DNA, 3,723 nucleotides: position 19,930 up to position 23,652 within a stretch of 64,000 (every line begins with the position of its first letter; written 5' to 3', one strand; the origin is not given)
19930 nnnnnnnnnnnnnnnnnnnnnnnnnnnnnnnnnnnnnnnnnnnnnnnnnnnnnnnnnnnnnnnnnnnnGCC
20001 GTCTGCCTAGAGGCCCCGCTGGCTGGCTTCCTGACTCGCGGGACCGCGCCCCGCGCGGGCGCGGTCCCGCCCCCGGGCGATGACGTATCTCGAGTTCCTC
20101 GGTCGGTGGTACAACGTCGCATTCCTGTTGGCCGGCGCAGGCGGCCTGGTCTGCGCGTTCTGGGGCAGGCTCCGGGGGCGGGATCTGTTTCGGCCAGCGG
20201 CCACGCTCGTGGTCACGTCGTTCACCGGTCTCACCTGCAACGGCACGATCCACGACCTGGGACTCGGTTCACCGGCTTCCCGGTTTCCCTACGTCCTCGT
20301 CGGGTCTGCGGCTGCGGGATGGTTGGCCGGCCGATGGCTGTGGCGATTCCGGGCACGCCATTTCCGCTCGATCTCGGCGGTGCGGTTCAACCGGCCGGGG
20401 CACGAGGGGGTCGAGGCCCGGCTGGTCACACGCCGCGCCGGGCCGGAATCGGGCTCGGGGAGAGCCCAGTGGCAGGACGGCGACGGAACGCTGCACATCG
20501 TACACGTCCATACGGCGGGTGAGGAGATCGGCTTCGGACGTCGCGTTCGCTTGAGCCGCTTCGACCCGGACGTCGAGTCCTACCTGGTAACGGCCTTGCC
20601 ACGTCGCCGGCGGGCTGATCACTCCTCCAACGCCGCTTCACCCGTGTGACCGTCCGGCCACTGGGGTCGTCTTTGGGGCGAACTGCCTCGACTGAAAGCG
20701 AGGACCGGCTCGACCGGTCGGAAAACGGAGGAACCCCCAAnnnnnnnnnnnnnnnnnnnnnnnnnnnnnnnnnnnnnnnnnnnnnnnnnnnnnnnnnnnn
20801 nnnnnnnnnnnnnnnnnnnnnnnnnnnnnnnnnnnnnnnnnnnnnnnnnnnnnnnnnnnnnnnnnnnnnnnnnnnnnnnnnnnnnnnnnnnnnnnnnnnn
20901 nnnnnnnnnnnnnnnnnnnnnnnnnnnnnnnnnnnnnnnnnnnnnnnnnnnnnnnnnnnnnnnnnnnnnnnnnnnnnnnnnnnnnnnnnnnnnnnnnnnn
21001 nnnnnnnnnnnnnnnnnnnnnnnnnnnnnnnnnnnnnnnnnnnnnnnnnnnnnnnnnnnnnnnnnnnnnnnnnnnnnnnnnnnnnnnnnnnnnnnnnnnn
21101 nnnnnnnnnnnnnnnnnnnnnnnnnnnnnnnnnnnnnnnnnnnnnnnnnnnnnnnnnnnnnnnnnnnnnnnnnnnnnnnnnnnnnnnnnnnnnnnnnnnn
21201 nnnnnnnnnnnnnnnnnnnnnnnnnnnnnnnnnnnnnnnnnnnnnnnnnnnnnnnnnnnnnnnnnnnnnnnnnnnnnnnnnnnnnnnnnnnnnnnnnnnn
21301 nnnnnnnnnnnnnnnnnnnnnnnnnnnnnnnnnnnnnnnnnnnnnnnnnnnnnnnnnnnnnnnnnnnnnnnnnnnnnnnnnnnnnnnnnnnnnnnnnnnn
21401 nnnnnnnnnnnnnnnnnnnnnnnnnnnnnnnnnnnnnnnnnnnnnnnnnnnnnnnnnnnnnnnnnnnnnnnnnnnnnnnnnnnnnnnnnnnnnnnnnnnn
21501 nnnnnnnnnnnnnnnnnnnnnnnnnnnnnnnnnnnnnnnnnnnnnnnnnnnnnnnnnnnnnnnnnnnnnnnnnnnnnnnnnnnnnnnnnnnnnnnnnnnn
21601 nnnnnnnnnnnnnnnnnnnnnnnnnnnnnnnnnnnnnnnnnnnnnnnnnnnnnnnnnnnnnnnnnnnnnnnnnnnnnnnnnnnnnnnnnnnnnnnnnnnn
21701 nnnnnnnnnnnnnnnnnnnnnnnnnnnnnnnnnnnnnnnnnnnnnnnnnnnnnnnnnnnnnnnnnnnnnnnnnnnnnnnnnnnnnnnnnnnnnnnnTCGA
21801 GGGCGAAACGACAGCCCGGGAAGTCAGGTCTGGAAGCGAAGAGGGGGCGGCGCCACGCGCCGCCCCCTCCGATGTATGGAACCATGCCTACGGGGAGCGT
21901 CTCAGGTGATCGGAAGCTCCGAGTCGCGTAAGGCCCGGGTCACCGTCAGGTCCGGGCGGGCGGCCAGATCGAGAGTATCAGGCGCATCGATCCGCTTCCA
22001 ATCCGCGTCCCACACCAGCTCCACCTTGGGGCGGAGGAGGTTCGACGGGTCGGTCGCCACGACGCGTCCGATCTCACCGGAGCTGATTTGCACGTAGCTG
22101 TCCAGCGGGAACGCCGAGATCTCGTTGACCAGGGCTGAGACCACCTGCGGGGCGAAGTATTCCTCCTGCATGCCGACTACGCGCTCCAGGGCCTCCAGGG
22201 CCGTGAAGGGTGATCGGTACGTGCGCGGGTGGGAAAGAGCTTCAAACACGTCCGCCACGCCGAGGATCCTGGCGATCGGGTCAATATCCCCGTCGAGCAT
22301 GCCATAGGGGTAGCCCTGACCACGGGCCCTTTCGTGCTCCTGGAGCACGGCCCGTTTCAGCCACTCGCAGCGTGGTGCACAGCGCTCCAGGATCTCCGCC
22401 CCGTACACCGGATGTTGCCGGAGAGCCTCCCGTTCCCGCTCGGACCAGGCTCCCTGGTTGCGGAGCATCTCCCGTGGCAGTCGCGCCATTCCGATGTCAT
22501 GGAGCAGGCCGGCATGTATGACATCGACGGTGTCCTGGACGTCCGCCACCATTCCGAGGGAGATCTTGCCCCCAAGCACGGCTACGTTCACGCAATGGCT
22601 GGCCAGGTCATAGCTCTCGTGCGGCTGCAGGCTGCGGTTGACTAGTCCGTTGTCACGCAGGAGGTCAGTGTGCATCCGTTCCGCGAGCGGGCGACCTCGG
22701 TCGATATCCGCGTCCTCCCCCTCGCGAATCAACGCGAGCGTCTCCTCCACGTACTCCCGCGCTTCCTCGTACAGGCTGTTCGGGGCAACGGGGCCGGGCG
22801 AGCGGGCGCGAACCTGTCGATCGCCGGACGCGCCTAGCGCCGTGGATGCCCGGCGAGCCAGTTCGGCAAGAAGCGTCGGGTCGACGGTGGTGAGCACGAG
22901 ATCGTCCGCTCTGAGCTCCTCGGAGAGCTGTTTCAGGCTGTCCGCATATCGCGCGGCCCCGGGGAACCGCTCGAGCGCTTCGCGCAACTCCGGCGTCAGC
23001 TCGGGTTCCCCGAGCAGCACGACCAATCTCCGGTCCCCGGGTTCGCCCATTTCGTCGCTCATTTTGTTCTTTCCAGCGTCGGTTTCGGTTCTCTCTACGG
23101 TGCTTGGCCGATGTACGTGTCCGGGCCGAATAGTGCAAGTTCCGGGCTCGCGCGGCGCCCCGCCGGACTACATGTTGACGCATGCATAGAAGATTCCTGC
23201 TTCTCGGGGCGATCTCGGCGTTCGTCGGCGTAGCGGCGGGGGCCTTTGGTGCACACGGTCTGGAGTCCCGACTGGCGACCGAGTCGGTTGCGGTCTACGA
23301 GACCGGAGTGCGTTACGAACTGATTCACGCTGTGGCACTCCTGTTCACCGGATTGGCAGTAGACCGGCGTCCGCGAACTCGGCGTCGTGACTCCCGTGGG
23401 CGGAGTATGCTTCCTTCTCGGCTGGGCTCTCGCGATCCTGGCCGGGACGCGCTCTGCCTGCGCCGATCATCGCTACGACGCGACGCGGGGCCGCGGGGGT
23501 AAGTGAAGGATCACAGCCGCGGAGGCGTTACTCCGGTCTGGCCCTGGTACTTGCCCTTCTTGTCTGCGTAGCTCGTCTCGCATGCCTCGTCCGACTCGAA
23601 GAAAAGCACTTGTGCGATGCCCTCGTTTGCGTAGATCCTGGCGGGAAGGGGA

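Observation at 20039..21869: Terminator-flanked two-gene module: NfeD/YqiJ-like membrane protein plus a 351-aa all-helical lipoprotein, with no SPFH partner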

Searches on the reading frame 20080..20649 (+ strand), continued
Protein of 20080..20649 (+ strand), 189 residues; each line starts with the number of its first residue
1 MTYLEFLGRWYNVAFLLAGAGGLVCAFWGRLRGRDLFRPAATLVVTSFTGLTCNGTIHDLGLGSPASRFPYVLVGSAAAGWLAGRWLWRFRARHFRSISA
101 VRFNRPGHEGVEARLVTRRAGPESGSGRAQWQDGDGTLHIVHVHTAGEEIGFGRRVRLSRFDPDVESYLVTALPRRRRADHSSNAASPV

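Call 48: find_encoding_contigs(protein=P0001, flank=10000, max_places=2)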
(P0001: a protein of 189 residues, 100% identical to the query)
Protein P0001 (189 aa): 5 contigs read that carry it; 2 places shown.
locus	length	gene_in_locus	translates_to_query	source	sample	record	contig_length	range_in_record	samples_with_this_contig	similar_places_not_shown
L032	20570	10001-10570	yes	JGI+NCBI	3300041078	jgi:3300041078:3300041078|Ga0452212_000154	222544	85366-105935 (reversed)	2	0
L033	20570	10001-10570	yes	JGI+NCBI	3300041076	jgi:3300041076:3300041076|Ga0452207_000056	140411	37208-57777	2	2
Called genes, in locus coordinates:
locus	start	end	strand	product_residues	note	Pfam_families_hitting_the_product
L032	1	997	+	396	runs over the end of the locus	PF00162:PGK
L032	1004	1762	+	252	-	PF00121:TIM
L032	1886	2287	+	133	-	-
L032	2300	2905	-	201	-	PF00075:RNase_H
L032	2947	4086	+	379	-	PF00988:CPSase_sm_chain, PF00117:GATase, PF07722:Peptidase_C26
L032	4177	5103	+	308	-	PF25145:NfeD1b_N (weak), PF01343:Peptidase_S49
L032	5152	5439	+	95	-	PF00216:Bac_DNA_binding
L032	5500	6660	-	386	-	PF00155:Aminotran_1_2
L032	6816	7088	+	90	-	-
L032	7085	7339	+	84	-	PF02597:ThiS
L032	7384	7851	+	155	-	PF02391:MoaE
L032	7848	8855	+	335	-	PF04055:Radical_SAM, PF06463:Mob_synth_C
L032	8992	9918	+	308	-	PF00056:Ldh_1_N, PF02866:Ldh_1_C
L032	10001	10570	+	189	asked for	-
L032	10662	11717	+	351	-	-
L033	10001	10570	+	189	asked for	-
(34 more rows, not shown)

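Call 56: find_encoding_contigs(protein=P0121, flank=5000, max_places=2)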
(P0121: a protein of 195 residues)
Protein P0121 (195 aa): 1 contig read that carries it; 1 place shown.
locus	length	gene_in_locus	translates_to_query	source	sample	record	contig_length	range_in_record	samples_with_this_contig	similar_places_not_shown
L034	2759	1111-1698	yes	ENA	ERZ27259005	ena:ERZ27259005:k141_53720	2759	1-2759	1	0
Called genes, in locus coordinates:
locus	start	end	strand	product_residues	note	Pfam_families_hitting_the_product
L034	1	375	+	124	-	?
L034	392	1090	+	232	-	PF13085:Fer2_3, PF13187:Fer4_9 (faint), PF13237:Fer4_10, PF13183:Fer4_8, PF13534:Fer4_17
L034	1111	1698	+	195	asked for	-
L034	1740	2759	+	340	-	?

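Call 58: search_protein_families(library=pfam, proteins=[L034:1740-2759:+, L034:1-375:+, L030:5674-7227:+], max_evalue=0.01)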
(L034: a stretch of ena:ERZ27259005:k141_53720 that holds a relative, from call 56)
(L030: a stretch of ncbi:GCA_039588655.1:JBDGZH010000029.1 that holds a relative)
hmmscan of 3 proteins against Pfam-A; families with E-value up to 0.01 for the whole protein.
L034:1740-2759:+ (340 aa): 2 families
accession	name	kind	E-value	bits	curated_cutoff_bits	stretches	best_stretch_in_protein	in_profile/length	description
PF04389.22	Peptidase_M28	-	1.9e-08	34.7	21.3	1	291-340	1-40/193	Peptidase family M28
PF02225.27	PA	-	9.7e-05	22.9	23.9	1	126-203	2-60/95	PA domain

L034:1-375:+ (124 aa): 1 family
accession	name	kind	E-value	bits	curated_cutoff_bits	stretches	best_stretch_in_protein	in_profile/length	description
PF02910.25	Succ_DH_flav_C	-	1.4e-47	161.4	20.8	1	1-124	3-130/130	Fumarate reductase flavoprotein C-term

L030:5674-7227:+ (517 aa): 2 families
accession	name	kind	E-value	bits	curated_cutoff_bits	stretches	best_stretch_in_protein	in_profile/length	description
PF04389.22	Peptidase_M28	-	8.9e-32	110.8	21.3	1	282-486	1-175/193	Peptidase family M28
PF02225.27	PA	-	7.5e-05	23.2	23.9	1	119-197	3-62/95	PA domain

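Call 61: find_related_loci(query=A4, collection=metagenome_contigs, flank=4000)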
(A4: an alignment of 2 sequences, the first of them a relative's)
Query A4 (208 aa) in metagenome_contigs; peptide patterns used: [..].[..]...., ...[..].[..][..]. (x = any residue, [..] = any of these).
135 stretches matched a pattern; 23 encode a relative of the query (tblastn E <= 1e-3); 23 distinct loci.
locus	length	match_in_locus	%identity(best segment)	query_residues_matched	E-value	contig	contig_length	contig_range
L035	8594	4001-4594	63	1-198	5e-86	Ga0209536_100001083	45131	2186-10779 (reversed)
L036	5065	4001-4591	62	1-197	8e-86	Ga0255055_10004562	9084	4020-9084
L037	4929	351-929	67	1-193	2e-85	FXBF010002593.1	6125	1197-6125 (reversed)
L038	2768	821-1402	64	1-194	3e-86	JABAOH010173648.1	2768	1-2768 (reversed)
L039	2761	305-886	64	1-194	4e-84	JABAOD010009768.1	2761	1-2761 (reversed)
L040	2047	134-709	60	1-192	3e-78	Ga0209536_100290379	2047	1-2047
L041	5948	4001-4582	61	1-194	2e-73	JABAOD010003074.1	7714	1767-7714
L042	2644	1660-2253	59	1-198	1e-73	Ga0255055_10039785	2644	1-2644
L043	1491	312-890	59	1-192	3e-76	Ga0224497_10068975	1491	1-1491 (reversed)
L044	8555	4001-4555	62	1-184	4e-72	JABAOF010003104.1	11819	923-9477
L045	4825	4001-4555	62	1-184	4e-72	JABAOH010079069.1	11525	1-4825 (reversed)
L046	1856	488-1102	55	1-208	2e-73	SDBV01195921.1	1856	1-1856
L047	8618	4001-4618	58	1-206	4e-70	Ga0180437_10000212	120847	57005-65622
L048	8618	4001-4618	58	1-206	3e-70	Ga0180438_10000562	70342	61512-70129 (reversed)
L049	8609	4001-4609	57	1-200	3e-69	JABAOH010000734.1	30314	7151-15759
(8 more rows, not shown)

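Call 76: search_protein_families(library=padloc, proteins=[window:20080-20649:+], max_evalue=0.1)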
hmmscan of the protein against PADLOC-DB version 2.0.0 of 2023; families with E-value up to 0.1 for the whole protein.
window:20080-20649:+ (189 aa): 0 families

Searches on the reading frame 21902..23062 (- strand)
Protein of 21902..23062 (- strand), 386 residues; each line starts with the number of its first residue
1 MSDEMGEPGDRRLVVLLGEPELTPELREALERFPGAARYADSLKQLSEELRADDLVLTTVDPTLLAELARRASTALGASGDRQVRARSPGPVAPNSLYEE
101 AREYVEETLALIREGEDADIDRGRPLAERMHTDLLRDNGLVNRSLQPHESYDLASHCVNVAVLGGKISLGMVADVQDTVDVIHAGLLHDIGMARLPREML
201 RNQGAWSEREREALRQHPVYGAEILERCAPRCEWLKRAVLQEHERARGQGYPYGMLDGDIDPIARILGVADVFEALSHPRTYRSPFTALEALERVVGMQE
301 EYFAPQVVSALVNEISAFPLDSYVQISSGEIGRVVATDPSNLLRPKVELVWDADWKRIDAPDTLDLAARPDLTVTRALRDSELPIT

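Call 3: search_protein_families(library=pfam, proteins=[window:21902-23062:-], max_evalue=1)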
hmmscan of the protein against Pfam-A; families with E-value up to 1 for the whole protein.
window:21902-23062:- (386 aa): 5 families
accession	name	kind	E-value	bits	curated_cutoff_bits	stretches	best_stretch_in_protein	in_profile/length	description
PF13487.12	HD_5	-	1.8e-25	90.1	27.2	1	172-307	33-170/170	HD domain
PF01966.28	HD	-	5.6e-13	49.6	22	1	154-275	2-115/116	HD domain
PF08668.18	HDOD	-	0.11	12.4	22.9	1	149-193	91-133/196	HDOD domain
PF11515.14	Cul7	-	0.17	12.7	25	1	320-353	27-60/78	Mouse development and cellular proliferation protein Cullin-7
PF24963.1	DUF7768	-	0.23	12.2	26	1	130-176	40-86/98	Domain of unknown function (DUF7768)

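Call 87: search_protein_families(library=ncbifam, proteins=[window:21902-23062:-], max_evalue=0.00001)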
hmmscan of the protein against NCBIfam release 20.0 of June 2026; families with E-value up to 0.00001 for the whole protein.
window:21902-23062:- (386 aa): 2 families
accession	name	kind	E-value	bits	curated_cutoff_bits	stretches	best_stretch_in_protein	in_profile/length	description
NF053512.1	nitric_RR_NosR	exception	3e-19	69.4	400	1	150-317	189-356/422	response regulator c-di-GMP phosphodiesterase, NosR family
TIGR00277.1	HDIG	domain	5.3e-06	26.2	27.6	0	153-236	5-76/84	HDIG domain-containing metalloprotein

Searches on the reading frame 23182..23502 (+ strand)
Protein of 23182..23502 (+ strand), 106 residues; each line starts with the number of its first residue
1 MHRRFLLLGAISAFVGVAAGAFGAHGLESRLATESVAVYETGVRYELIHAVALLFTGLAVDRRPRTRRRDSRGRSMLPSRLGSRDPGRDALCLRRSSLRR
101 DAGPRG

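Call 58: search_protein_families(library=pfam, proteins=[window:23182-23502:+], max_evalue=0.01)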
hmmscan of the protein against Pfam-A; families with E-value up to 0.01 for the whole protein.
window:23182-23502:+ (106 aa): 1 family
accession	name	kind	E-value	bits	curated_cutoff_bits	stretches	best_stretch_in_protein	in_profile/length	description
PF04241.20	DUF423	-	4.3e-12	46.5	25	1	19-64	1-44/86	Protein of unknown function (DUF423)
